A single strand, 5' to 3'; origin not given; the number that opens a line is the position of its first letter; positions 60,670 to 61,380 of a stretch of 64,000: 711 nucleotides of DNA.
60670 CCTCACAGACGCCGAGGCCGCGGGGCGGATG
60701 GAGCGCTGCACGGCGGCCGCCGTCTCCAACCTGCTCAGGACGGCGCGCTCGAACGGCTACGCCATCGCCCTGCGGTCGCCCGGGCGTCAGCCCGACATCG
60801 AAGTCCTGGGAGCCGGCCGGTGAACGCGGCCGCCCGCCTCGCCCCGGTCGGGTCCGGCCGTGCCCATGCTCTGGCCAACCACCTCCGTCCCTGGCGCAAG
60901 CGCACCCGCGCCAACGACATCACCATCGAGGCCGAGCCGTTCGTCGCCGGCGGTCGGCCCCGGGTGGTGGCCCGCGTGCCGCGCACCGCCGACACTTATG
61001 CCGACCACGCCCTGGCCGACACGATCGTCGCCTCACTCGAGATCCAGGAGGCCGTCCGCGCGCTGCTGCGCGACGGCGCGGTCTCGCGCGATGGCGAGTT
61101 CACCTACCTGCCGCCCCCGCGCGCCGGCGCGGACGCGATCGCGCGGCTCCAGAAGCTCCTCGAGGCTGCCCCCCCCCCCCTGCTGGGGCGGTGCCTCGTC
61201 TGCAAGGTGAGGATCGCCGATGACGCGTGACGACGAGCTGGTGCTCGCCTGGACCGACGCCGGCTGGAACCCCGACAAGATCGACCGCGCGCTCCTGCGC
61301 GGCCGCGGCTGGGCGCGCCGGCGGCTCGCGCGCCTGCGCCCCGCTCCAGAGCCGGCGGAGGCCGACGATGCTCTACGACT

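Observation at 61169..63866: Three C12-C14 homopolymer tracts confined to 2.7 kb of the prophage early operon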

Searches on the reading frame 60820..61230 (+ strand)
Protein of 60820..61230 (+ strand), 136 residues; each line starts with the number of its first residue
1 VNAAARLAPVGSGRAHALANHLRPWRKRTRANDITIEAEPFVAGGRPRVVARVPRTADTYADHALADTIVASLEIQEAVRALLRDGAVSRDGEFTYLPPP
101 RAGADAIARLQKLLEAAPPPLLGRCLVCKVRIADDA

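Call 12: search_protein_families(library=pfam, max_evalue=0.01, proteins=[window:60820-61230:+])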
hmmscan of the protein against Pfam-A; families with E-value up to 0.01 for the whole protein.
window:60820-61230:+ (136 aa): 0 families

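Call 13: search_protein_families(library=phrogs, max_evalue=0.01, proteins=[window:60820-61230:+])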
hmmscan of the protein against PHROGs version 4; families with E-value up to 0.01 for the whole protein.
window:60820-61230:+ (136 aa): 0 families

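Call 16: find_related_loci(query=window:60820-61230:+, collection=viral_contigs, flank=10000)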
Query window:60820-61230:+ (136 aa) in viral_contigs; peptide patterns used: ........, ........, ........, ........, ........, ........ (x = any residue, [..] = any of these).
51 stretches matched a pattern, but none encodes a relative of the query by tblastn (E <= 1e-3).

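Call 32: find_homologous_proteins(query=P0001, max_evalue=0.01)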
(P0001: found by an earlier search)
Query P0001 (136 aa): 6 proteins with E <= 0.01 among 271 candidates.
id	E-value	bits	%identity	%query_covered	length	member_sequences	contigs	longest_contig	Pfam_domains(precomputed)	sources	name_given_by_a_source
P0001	3.2e-81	288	100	100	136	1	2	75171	-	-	-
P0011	4.1e-68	245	85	100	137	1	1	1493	-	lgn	-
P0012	7.7e-48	180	73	92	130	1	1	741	-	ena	-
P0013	1.3e-41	160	64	90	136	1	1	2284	-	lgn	-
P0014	4.8e-39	151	61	90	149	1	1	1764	-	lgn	-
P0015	8.2e-32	128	60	80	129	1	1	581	-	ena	-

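Call 34: find_encoding_contigs(protein=P0011, flank=10000)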
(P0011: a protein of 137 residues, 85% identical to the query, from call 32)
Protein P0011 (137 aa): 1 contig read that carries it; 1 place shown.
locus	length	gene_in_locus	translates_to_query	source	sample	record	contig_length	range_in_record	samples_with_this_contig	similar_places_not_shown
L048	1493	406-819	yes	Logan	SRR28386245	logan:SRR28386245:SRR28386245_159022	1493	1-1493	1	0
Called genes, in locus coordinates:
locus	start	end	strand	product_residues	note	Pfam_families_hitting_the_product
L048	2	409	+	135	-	?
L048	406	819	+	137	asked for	-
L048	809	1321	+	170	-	-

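Call 35: find_encoding_contigs(protein=P0013, flank=10000)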
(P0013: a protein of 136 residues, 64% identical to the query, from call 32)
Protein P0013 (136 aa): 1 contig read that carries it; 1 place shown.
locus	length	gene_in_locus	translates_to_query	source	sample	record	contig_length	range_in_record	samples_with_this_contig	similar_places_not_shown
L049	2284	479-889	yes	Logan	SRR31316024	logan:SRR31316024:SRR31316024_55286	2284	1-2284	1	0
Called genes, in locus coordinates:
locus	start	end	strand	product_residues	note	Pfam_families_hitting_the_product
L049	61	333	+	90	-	-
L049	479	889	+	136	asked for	-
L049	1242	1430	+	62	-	-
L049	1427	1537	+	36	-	-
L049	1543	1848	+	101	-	-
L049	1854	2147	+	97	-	-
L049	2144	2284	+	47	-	?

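Call 36: find_encoding_contigs(protein=P0014, flank=10000)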
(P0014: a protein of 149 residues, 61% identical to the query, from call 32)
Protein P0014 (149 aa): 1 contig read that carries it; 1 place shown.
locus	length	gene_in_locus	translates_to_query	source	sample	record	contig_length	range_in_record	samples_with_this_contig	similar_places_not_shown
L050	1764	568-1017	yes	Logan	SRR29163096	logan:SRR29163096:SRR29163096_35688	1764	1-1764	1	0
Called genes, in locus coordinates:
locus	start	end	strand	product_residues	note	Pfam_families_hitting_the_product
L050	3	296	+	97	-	?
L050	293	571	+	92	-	-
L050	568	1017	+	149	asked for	-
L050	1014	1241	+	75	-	-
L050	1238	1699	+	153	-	-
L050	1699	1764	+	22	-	?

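Call 37: find_encoding_contigs(protein=P0012, flank=10000)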
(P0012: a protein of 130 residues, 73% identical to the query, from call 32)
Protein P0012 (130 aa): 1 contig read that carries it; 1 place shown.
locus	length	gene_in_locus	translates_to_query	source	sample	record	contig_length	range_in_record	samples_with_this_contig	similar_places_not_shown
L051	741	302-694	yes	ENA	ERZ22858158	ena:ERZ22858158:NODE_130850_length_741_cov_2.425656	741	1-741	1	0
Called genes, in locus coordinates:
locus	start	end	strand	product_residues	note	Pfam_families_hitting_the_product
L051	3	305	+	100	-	?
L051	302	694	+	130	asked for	-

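Call 38: find_encoding_contigs(protein=P0015, flank=10000)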
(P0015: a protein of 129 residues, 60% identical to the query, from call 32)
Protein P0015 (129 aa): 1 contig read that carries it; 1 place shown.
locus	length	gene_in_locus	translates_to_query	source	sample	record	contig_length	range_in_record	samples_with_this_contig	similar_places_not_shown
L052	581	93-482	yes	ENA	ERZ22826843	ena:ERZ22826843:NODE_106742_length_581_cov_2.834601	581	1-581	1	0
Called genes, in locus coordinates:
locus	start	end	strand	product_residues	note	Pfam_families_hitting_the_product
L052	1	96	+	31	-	?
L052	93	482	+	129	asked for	-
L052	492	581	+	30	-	?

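Call 42: find_related_loci(query=A1, collection=metagenome_contigs, flank=10000)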
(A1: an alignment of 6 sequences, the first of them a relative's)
Query A1 (136 aa) in metagenome_contigs; peptide patterns used: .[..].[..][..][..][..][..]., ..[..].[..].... (x = any residue, [..] = any of these).
159 stretches matched a pattern, but none encodes a relative of the query by tblastn (E <= 1e-3).

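Call 43: find_related_loci(query=A1, collection=viral_contigs, flank=10000)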
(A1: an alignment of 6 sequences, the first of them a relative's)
Query A1 (136 aa) in viral_contigs; peptide patterns used: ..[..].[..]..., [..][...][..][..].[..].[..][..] (x = any residue, [..] = any of these).
51 stretches matched a pattern, but none encodes a relative of the query by tblastn (E <= 1e-3).

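Call 48: search_protein_representatives(protein=P0007)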
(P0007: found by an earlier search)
Query: 98 residues. Proteins with E-value up to 0.001 (for the whole library): 64; up to 1e-10: 12; up to 1e-30: 1. The best 64 are listed.
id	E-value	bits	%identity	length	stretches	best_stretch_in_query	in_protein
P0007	2.3e-58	210.5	100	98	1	1-98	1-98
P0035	1.7e-17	79.5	57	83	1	10-86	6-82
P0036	3.8e-16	75.2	57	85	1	9-87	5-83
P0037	8.0e-16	74.1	54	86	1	8-91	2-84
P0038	6.0e-14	68.1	54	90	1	9-87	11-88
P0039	3.2e-13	65.8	51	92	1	10-90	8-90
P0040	4.6e-13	65.3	47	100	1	1-92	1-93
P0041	5.2e-12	61.9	48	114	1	2-94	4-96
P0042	7.5e-12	61.4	50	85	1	10-85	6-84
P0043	1.1e-11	61.0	52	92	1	5-88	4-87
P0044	1.5e-11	60.4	42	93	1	2-89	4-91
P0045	5.5e-11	58.7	50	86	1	14-90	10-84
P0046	3.5e-10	56.1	47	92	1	8-89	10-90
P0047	7.5e-10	55.0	48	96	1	8-86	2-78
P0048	8.5e-10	54.8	48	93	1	7-87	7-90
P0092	5.4e-04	36.3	63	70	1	48-93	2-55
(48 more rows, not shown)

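Call 53: find_encoding_contigs(protein=P0041, flank=10000, max_places=4)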
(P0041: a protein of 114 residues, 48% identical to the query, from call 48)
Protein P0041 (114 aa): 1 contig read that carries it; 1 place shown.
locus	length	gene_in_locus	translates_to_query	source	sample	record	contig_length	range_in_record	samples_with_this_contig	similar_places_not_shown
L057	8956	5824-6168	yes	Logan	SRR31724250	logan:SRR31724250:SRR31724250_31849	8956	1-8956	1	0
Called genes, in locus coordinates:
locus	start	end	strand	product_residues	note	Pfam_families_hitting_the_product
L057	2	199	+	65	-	?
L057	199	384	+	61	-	-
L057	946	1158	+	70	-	-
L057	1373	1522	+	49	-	-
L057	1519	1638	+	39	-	-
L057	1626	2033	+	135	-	-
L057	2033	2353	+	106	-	-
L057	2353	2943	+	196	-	-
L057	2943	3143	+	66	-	-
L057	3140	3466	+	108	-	-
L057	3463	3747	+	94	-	-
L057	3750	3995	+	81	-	-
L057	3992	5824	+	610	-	-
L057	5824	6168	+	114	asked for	-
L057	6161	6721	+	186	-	PF07750:GcrA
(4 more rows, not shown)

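Call 74: search_protein_families(library=phrogs, max_evalue=0.01, proteins=[P0003, P0002, P0035])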
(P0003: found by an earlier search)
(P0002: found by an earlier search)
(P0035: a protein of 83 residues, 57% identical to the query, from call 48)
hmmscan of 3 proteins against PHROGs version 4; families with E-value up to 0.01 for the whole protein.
P0003 (55 aa): 0 families

P0002 (67 aa): 0 families

P0035 (83 aa): 0 families

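Call 75: search_protein_families(library=pfam, max_evalue=0.01, proteins=[P0003, P0035, P0007])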
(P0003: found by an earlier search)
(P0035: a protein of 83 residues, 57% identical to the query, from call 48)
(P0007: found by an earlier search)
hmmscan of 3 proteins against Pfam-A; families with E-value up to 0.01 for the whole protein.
P0003 (55 aa): 0 families

P0035 (83 aa): 0 families

P0007 (98 aa): 0 families

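Call 77: find_encoding_contigs(protein=P0092, flank=10000, max_places=4)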
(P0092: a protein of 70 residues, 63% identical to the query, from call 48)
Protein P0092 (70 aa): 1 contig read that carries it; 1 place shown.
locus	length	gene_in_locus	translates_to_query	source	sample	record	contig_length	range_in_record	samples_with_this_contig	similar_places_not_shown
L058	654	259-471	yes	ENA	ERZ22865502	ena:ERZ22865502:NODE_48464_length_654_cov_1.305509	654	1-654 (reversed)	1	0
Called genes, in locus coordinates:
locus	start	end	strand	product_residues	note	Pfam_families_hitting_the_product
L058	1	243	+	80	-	?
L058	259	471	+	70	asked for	-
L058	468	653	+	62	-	?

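Call 80: search_dna_similar(query=P0001, collection=phages, mode=protein, max_evalue=0.001, max_rows=10)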
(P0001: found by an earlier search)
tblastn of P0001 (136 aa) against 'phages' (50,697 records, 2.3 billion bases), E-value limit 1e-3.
No match.

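Call 92: predict_structure(alignment_id=A1)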
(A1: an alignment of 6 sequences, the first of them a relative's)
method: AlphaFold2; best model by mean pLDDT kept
length: 136 residues; sequences in the alignment: 6
mean_pLDDT: 62.1   pTM: 0.45
mean pLDDT of the five models: 62.1, 61.6, 61.1, 58.7, 58.5
residues with pLDDT >= 90: 24; 70-90: 24; 50-70: 32; < 50: 56
segments of 3 or more residues with pLDDT < 50: 1-22, 87-103, 120-136
pLDDT, mean of each block of 10 residues (from residue 1): 34 43 75 86 72 93 90 76 54 42 57 62 40 33
secondary structure, 60 per line:
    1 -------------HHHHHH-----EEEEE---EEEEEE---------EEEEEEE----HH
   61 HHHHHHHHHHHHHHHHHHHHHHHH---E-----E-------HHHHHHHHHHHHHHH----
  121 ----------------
elements in order: H14-19 E25-29 E33-38 E48-54 H59-84 H102-116

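Call 93: predict_structure(alignment_id=A3)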
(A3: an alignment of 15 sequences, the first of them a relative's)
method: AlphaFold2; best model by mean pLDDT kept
length: 98 residues; sequences in the alignment: 15
mean_pLDDT: 91.0   pTM: 0.76
mean pLDDT of the five models: 91.0, 89.4, 88.8, 88.0, 86.5
residues with pLDDT >= 90: 78; 70-90: 10; 50-70: 10; < 50: 0
segments of 3 or more residues with pLDDT < 50: none
pLDDT, mean of each block of 10 residues (from residue 1): 72 97 97 96 97 98 94 98 88 70
secondary structure, 60 per line:
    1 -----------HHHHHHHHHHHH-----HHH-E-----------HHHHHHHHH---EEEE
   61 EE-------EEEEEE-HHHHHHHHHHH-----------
elements in order: H12-23 H45-53 E57-62 E70-75 H77-87

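Call 96: fold_search(model_id=the predicted structure, library=pdb)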
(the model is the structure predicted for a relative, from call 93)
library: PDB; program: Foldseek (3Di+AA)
matches with E <= 10: 899; with E <= 0.001: 0
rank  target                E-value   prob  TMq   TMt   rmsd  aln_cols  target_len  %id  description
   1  5h20                  3.5e-03  1.00  0.52  0.49   4.2        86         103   16  X-ray structure of PadR-like Transcription factor from bacteroid fragilis (released 2017-03-08)
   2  2dql_A                5.1e-03  0.99  0.47  0.41   8.4        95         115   18  Crystal structure of the circadian clock associated protein Pex from anabaena (released 2007-05-29)
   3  4asn_A                5.8e-03  1.00  0.59  0.64   3.8        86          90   17  TubR from Bacillus megaterium pBM400 (released 2012-10-03)
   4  2e1n_A                1.4e-02  0.97  0.45  0.41   9.6        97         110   18  Crystal structure of the Cyanobacterium circadian clock modifier Pex (released 2006-11-28)
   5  3l9f_A                1.6e-02  0.99  0.50  0.31   6.7        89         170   17  The Crystal Structure of smu.1604c from Streptococcus mutans UA159 (released 2011-01-05)
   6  4hqm_A                1.7e-02  0.99  0.46  0.45   4.3        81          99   17  The crystal structure of QsrR-menadione complex (released 2013-03-06)
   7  7qz5_A                2.1e-02  0.94  0.43  0.40   6.4        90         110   17  Transcriptional regulator LmrR with Trp-67 and Trp-96 replaced by the unnatural amino acid 5-fluoroTrp (released 2022-11-23)
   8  5x11_H                2.4e-02  0.99  0.52  0.32   9.6        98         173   19  Crystal structure of Bacillus subtilis PadR in complex with operator DNA (released 2017-11-22)
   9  4yif_C                2.7e-02  0.95  0.45  0.34   6.9        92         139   23  Crystal structure of Rv0880 (released 2015-06-10)
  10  3elk_B                2.9e-02  0.99  0.53  0.51   3.9        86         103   15  Crystal structure of putative transcriptional regulator TA0346 from Thermoplasma acidophilum (released 2008-09-30)
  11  6abq_A                3.0e-02  0.99  0.51  0.46   5.0        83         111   17  Crystal structure of transcription factor from Listeria monocytogenes (released 2019-06-05)
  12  9ha0_A                3.0e-02  0.97  0.48  0.44   6.1        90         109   13  Crystal structure of Cu(II)-bound LmrR_V15Bpy variant BVS (released 2025-03-05)
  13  8qdf_B                3.0e-02  0.96  0.48  0.45   5.1        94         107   15  Engineered LmrR with Met-89 replaced by para-boronophenylalanine (released 2024-05-01)
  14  2e1n_B                3.0e-02  0.94  0.46  0.41   7.7        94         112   17  Crystal structure of the Cyanobacterium circadian clock modifier Pex (released 2006-11-28)
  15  4ejo_B                3.5e-02  0.96  0.45  0.41   5.7        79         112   19  Crystal structure of padr family transcriptional regulator from Eggerthella lenta DSM 2243 (released 2012-04-25)
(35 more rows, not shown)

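Call 97: fold_search(model_id=the predicted structure, library=pdb)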
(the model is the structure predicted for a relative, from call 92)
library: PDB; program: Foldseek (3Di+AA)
matches with E <= 10: 258; with E <= 0.001: 0
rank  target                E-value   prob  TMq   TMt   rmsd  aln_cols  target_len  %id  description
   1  6o8w_P                6.7e-01  0.16  0.26  0.31  12.0       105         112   16  Cryo-EM image reconstruction of the 70S Ribosome Enterococcus faecalis Class01 (released 2020-09-23)
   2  2r9a_B                8.6e-01  0.08  0.18  0.13  15.3       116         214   13  Crystal structure of human XLF (released 2008-01-01)
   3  7vmb_A                1.0e+00  0.23  0.25  0.11  11.1        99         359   11  Crystal structure of IQSEC1-IQ motif, Sec7PH tandem in complex with calmodulin (released 2022-10-12)
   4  9o5d_C                1.3e+00  0.07  0.23  0.10  19.9       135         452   17  The KICSTOR-GATOR1-SAMTOR complex (released 2026-01-21)
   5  9n81_c                1.4e+00  0.09  0.21  0.12  21.2       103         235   13  A gap-filling complex with Pol mu engaged in the NHEJ Pathway (released 2025-04-23)
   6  8fkz_SM               1.4e+00  0.08  0.22  0.10  18.5       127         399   15  Human nucleolar pre-60S ribosomal subunit (State G) (released 2023-07-12)
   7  8pa0_B                1.6e+00  0.08  0.12  0.19   6.4        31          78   26  cvHsp (HspB7) C131S alpha-crystallin domain - filamin C (FLNC) domain 24 complex (released 2024-10-16)
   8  4mq9_D                1.6e+00  0.07  0.16  0.03  12.2        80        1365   11  Crystal structure of Thermus thermophilus RNA polymerase holoenzyme in complex with GE23077 (released 2014-05-07)
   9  9n82_c                1.7e+00  0.08  0.21  0.12  21.4       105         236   13  The ligation (AMP-Lys) complex in the NHEJ pathway (released 2025-04-23)
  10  6lvv_B                1.8e+00  0.14  0.24  0.26   7.0        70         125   14  N, N-dimethylformamidase (released 2020-08-12)
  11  2qux_M                1.8e+00  0.04  0.16  0.18   9.2        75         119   15  PP7 coat protein dimer in complex with RNA hairpin (released 2007-12-18)
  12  8bh3_M                1.9e+00  0.06  0.18  0.16   7.7        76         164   13  DNA-PK Ku80 mediated dimer bound to PAXX (released 2023-06-07)
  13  1iw7_D                1.9e+00  0.06  0.17  0.02  13.9        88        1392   12  Crystal structure of the RNA polymerase holoenzyme from Thermus thermophilus at 2.6A resolution (released 2002-06-26)
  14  6lvb_B                2.1e+00  0.12  0.23  0.25   7.1        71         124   15  Structure of Dimethylformamidase, tetramer (released 2020-06-03)
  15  6o8z_P                2.1e+00  0.07  0.17  0.19   8.3        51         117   14  Cryo-EM image reconstruction of the 70S Ribosome Enterococcus faecalis Class04 (released 2020-09-16)
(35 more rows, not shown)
